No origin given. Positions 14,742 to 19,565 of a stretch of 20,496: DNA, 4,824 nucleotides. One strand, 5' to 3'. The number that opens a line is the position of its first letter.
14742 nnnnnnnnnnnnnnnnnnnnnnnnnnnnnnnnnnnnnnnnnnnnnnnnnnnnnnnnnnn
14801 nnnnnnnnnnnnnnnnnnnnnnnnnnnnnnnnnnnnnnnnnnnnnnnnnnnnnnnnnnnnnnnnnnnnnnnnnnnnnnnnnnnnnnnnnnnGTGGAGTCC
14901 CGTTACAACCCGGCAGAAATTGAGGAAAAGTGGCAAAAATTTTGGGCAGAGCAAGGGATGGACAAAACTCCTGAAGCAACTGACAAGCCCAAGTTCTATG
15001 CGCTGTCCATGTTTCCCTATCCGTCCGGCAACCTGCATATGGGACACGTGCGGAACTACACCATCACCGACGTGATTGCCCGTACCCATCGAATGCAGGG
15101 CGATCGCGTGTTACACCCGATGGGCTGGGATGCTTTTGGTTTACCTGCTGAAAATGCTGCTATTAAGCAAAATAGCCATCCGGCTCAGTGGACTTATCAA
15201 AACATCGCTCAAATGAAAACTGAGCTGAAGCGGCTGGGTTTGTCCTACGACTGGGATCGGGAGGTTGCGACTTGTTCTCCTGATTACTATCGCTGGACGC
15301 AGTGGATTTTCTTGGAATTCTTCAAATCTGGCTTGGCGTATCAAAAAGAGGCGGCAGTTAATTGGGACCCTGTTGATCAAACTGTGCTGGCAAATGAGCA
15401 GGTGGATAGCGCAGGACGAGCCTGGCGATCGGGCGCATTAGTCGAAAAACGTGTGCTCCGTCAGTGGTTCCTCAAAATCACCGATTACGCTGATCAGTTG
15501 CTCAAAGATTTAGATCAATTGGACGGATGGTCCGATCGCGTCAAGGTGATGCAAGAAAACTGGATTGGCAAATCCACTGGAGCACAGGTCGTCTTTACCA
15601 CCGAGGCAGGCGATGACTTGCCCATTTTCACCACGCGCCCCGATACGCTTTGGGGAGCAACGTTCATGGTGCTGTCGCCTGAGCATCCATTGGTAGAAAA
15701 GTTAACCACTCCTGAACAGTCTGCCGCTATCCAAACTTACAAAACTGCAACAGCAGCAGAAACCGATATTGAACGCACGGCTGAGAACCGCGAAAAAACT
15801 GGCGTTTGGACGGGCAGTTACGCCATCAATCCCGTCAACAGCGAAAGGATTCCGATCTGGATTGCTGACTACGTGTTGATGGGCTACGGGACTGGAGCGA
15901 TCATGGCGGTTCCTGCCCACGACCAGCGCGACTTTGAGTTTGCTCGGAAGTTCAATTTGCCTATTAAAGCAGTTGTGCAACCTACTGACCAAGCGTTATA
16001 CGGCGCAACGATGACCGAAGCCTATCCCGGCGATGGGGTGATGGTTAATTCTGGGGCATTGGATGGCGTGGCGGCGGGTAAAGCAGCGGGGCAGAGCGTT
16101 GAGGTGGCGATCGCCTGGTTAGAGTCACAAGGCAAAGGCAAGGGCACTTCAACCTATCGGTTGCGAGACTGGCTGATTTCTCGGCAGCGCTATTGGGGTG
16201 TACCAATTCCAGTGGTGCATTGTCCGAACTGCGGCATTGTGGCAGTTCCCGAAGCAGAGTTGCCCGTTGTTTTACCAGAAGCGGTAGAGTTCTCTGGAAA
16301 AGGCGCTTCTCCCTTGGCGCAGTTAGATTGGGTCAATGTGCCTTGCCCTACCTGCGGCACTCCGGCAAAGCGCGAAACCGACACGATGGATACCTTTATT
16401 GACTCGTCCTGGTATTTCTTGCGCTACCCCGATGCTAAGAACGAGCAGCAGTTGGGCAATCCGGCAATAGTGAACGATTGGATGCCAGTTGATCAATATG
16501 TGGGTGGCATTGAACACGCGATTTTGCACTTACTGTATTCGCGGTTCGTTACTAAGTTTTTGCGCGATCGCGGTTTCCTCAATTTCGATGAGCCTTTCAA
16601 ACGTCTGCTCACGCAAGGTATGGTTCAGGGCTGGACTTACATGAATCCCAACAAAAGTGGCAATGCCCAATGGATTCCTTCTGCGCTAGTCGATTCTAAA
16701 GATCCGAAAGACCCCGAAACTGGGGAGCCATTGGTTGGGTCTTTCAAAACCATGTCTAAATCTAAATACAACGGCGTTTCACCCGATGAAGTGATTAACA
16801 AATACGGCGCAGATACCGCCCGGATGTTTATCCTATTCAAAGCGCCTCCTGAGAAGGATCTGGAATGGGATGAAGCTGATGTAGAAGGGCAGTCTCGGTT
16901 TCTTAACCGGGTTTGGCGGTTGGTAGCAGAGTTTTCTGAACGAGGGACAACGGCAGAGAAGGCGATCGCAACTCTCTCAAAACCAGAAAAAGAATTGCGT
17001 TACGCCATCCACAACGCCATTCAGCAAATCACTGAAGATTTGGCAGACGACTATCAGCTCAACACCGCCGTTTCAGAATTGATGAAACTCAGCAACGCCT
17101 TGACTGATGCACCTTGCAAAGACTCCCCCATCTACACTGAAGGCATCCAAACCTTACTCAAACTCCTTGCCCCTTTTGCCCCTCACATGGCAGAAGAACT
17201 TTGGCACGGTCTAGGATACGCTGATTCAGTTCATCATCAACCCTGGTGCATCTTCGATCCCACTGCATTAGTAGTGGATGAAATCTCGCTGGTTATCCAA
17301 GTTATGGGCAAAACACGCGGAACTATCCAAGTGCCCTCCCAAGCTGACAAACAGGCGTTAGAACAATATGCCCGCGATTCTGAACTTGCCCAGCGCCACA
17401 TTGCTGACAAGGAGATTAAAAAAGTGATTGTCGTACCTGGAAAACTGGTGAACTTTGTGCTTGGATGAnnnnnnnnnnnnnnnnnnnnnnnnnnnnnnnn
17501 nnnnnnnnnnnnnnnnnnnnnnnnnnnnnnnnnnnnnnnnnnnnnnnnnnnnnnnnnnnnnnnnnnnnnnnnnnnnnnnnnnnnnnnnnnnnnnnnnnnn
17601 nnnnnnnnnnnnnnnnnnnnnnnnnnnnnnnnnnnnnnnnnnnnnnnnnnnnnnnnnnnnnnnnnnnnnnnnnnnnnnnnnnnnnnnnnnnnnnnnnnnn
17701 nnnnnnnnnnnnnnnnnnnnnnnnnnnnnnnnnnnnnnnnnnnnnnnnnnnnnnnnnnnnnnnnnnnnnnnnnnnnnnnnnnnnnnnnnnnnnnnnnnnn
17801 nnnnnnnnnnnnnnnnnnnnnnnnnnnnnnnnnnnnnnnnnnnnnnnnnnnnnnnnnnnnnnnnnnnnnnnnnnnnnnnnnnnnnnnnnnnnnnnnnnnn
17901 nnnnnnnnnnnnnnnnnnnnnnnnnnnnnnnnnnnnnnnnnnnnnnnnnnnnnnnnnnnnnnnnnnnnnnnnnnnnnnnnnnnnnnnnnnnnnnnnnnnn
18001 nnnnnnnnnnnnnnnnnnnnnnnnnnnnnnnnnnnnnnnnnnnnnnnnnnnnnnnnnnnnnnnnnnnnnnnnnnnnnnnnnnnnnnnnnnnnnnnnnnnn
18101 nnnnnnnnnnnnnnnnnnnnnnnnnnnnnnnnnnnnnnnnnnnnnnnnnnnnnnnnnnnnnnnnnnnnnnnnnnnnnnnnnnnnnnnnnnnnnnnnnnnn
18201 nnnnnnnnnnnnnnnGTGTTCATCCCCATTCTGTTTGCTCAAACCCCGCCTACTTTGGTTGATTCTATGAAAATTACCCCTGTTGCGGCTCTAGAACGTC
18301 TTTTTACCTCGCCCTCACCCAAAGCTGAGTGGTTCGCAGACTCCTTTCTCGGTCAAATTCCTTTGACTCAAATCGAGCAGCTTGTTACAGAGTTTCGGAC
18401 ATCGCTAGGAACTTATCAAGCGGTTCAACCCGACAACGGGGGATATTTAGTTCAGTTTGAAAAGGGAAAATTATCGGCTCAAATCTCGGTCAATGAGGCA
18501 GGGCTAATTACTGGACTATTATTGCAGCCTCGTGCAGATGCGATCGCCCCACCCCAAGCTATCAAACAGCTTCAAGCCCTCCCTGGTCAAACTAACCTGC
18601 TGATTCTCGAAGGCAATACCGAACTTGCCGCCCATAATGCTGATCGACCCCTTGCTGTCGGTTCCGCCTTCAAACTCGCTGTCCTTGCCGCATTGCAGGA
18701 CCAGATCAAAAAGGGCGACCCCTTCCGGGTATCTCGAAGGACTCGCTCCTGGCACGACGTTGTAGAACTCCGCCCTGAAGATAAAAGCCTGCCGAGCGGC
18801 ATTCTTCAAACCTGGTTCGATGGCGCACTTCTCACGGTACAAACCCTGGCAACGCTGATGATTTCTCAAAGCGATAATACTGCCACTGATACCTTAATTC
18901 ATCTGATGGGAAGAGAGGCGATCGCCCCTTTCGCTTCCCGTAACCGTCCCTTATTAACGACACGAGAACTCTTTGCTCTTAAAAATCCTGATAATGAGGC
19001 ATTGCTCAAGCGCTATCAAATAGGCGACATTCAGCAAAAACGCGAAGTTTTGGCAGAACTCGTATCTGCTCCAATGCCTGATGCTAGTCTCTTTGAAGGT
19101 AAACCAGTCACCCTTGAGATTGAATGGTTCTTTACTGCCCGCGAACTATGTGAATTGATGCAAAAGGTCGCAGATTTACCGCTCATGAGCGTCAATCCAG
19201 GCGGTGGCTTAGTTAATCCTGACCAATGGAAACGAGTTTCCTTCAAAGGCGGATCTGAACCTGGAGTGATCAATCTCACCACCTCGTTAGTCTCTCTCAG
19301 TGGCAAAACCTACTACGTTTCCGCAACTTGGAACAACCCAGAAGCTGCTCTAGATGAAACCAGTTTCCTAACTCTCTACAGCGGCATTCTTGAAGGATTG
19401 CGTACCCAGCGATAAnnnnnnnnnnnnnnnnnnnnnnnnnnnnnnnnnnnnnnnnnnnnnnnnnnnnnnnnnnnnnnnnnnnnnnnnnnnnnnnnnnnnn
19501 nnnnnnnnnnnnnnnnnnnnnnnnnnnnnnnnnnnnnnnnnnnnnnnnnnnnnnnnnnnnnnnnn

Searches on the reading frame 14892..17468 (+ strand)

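Call 16: search_protein_families(library=pfam, proteins=[window:14892-17468:+], max_evalue=0.001)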
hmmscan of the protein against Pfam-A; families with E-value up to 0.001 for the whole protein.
window:14892-17468:+ (858 aa): 5 families
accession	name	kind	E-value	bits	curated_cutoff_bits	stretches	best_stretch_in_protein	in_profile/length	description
PF13603.12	tRNA-synt_1_2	-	3e-69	232.6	25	1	222-401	1-179/185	Leucyl-tRNA synthetase, editing domain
PF00133.28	tRNA-synt_1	-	2e-46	159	22.7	3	13-227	1-227/414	tRNA synthetases class I (I, L, M and V)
PF09334.17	tRNA-synt_1g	-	8.3e-28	97.7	20.1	1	40-173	6-137/391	tRNA synthetases class I (M)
PF08264.19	Anticodon_1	-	3.4e-22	79.3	25.1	1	700-822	2-146/148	Anticodon-binding domain of tRNA ligase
PF01921.24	tRNA-synt_1f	-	0.00021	20.8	27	0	14-80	3-68/360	tRNA synthetases class I (K)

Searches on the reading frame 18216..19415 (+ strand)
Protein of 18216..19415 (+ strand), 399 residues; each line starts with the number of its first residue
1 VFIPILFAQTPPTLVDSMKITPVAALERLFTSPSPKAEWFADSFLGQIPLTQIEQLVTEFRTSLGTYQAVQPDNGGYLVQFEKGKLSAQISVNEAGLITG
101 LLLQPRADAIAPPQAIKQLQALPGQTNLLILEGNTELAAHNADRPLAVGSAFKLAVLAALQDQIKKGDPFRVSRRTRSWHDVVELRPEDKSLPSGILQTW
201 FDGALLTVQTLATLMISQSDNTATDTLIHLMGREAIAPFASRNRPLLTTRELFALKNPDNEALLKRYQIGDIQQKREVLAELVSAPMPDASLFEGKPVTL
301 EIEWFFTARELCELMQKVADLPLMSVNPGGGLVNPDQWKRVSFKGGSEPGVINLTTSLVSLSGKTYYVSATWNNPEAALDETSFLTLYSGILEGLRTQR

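Call 16: search_protein_families(library=pfam, proteins=[window:18216-19415:+], max_evalue=0.001)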
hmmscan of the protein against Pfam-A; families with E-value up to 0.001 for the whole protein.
window:18216-19415:+ (399 aa): 1 family
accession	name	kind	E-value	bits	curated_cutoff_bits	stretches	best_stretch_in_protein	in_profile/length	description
PF13354.11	Beta-lactamase2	-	4.1e-19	69.2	22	1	134-243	9-110/214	Beta-lactamase enzyme family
